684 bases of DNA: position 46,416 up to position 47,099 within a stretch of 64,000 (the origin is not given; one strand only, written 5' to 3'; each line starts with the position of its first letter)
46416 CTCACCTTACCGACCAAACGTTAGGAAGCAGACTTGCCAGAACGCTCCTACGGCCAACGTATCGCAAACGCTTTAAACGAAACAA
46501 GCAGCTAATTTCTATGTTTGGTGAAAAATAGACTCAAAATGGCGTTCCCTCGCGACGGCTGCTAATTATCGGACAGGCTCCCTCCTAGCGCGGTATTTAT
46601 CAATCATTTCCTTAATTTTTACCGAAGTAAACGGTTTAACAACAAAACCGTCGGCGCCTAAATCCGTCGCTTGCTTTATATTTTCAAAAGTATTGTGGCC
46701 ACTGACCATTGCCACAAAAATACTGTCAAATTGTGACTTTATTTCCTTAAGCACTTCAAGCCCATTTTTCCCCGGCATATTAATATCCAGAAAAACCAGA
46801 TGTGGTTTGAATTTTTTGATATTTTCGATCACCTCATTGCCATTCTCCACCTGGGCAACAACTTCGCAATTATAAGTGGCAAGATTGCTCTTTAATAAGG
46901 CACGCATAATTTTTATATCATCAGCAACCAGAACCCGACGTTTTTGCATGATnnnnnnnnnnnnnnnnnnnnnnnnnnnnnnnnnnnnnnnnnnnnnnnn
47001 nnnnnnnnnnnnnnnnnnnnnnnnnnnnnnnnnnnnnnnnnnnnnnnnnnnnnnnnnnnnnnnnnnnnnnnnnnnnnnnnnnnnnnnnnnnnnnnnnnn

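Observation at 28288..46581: Family-2 ~185-bp palindromic MITE-like element inserted exactly at gene 3' ends and supplying a stop codon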

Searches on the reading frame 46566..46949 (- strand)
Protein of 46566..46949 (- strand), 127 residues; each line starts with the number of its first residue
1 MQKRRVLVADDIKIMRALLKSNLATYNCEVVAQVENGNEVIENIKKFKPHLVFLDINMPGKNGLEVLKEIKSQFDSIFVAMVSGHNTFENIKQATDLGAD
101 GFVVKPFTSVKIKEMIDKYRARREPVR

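Call 13: search_protein_families(library=ncbifam, proteins=[window:46566-46949:-])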
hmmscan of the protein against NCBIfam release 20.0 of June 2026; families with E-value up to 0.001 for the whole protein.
window:46566-46949:- (127 aa): 98 families (the best 25 are shown)
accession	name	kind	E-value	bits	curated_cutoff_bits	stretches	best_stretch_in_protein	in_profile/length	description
NF041367.1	CheY_Halo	equivalog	3.1e-23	82.3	200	1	6-117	1-111/114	chemotaxis protein CheY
NF001965.0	PRK00742.1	subfamily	6.4e-19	68.4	293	1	2-112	2-114/357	chemotaxis-specific protein-glutamate methyltransferase CheB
NF007901.0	PRK10610.1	equivalog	5.5e-18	65.3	189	1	4-118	6-122/129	chemotaxis response regulator CheY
NF052445.1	RespRegMctR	equivalog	5.6e-18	65.1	300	1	5-118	3-117/205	two-component system response regulator MctR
NF007935.0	PRK10651.1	equivalog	1.3e-17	63.7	250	1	3-113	6-117/216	two-component system response regulator NarL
NF007969.0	PRK10693.1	equivalog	3.5e-17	62.4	329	1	3-116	7-120/337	two-component system response regulator RssB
NF040534.1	resp_reg_YycF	equivalog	3.6e-17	62.4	340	1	5-119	2-111/231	response regulator YycF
NF011896.0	PRK15369.1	equivalog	7.3e-17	61.7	242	1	2-106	2-107/211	two component system response regulator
TIGR02875.1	spore_0_A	equivalog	2.1e-16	60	200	1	3-112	2-114/262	sporulation transcription factor Spo0A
TIGR01818.1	ntrC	equivalog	3.8e-16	58.9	558.6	1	6-108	1-102/463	nitrogen regulation protein NR(I)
NF040689.1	MtrAB_MtrA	equivalog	6.6e-16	58.3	300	1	6-122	1-112/219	MtrAB system response regulator MtrA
NF007135.0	PRK09581.1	equivalog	4.1e-15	55.5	474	1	5-112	4-112/457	PleD family two-component system response regulator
TIGR02154.1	PhoB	equivalog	5.3e-15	55.3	296.2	1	3-115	2-115/226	phosphate regulon transcriptional regulator PhoB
NF045944.1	ResRegRpaBCyano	equivalog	5.8e-15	55.3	330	1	7-117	1-109/229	response regulator transcription factor RpaB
NF008378.0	PRK11173.1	equivalog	7.9e-15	54.8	334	1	1-110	1-108/238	two-component system response regulator ArcA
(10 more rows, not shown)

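Call 20: find_homologous_proteins(query=window:46566-46949:-)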
Query window:46566-46949:- (127 aa): 139 proteins with E <= 0.001 among 151 candidates; the best 120 are listed.
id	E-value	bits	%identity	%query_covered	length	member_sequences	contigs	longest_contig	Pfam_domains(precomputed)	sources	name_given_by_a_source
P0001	7.8e-76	270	100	100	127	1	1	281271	PF00072.31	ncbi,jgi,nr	ncbi:MAG: response regulator [Gammaproteobacteria bacterium]|nr:response regulator [Gammaproteobacte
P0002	1.6e-65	236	89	97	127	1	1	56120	PF00072.31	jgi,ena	-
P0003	1.8e-65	236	91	95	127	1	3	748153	PF00072.31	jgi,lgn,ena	-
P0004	7.2e-52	192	68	94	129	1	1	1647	PF00072.31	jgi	jgi:YesN/AraC family two-component response regulator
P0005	3.0e-51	190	68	95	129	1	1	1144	PF00072.31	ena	-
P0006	6.2e-51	189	69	95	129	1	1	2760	PF00072.31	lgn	-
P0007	7.1e-51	189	67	94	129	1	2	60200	PF00072.31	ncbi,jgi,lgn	ncbi:MAG: response regulator [Gammaproteobacteria bacterium]|jgi:two-component system chemotaxis res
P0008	9.8e-51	189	67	94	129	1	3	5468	PF00072.31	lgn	-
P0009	1.4e-50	188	65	95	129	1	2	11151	PF00072.31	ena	-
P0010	1.7e-50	188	67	95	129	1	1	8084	PF00072.31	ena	-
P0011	2.0e-50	188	67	95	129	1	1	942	PF00072.31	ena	-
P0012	3.1e-50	187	67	95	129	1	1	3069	PF00072.31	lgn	-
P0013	4.1e-50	187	67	94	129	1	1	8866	PF00072.31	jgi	-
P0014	5.6e-50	186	64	95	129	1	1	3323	PF00072.31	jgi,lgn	-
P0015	1.1e-49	185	67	95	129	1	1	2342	PF00072.31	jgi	jgi:two-component system chemotaxis response regulator CheY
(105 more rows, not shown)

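Call 22: find_encoding_contigs(protein=P0003, flank=10000, max_places=4)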
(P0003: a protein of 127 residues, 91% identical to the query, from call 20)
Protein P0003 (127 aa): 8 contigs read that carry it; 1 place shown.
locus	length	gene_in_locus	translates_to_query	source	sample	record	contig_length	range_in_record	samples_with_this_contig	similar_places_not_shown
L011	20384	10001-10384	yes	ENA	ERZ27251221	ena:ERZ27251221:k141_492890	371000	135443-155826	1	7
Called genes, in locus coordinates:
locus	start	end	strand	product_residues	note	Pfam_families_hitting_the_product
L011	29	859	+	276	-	PF02578:Cu-oxidase_4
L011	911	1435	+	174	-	PF01842:ACT (faint), PF13291:ACT_4 (faint), PF13740:ACT_6, PF13840:ACT_7 (faint)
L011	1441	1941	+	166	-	PF01327:Pep_deformylase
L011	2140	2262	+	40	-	-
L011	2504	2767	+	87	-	-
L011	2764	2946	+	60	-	-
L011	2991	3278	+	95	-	-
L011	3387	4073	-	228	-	PF25182:NonGDSL, PF00657:Lipase_GDSL, PF13472:Lipase_GDSL_2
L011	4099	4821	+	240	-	PF00005:ABC_tran, PF02463:SMC_N (faint), PF13304:AAA_21 (faint)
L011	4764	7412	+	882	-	PF02687:FtsX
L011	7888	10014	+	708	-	PF00512:HisKA, PF02518:HATPase_c, PF00072:Response_reg, PF01627:Hpt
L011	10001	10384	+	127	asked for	PF00072:Response_reg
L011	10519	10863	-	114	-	PF01187:MIF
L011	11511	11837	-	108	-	PF12112:DUF3579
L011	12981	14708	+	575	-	PF02776:TPP_enzyme_N, PF00205:TPP_enzyme_M, PF02775:TPP_enzyme_C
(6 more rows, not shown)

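Call 23: find_encoding_contigs(protein=P0002, flank=10000, max_places=4)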
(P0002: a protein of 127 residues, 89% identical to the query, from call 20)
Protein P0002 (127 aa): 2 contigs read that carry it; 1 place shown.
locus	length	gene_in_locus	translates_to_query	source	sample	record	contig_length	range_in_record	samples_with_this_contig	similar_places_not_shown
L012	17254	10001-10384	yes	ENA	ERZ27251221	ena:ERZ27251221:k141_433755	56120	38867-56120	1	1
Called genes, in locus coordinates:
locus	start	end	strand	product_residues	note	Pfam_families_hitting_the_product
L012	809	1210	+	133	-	-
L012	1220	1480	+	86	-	-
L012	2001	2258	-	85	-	-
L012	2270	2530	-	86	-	-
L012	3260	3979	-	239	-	PF25182:NonGDSL, PF00657:Lipase_GDSL, PF13472:Lipase_GDSL_2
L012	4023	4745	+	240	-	PF00005:ABC_tran, PF02463:SMC_N (faint), PF13304:AAA_21 (faint)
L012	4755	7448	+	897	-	PF02687:FtsX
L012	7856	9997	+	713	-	PF12729:4HB_MCP_1 (weak), PF00512:HisKA, PF02518:HATPase_c, PF00072:Response_reg, PF01627:Hpt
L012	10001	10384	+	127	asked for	PF00072:Response_reg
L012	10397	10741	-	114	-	PF01187:MIF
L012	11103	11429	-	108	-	PF12112:DUF3579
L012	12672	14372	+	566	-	PF02776:TPP_enzyme_N, PF00205:TPP_enzyme_M, PF02775:TPP_enzyme_C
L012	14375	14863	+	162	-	PF01842:ACT, PF22629:ACT_AHAS_ss, PF13710:ACT_5, PF10369:ALS_ss_C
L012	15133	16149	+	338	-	PF00670:AdoHcyase_NAD (weak), PF02826:2-Hacid_dh_C, PF03446:NAD_binding_2 (weak), PF03807:F420_oxidored (weak), PF07991:KARI_N, PF01450:KARI_C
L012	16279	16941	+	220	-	PF02666:PS_Dcarbxylase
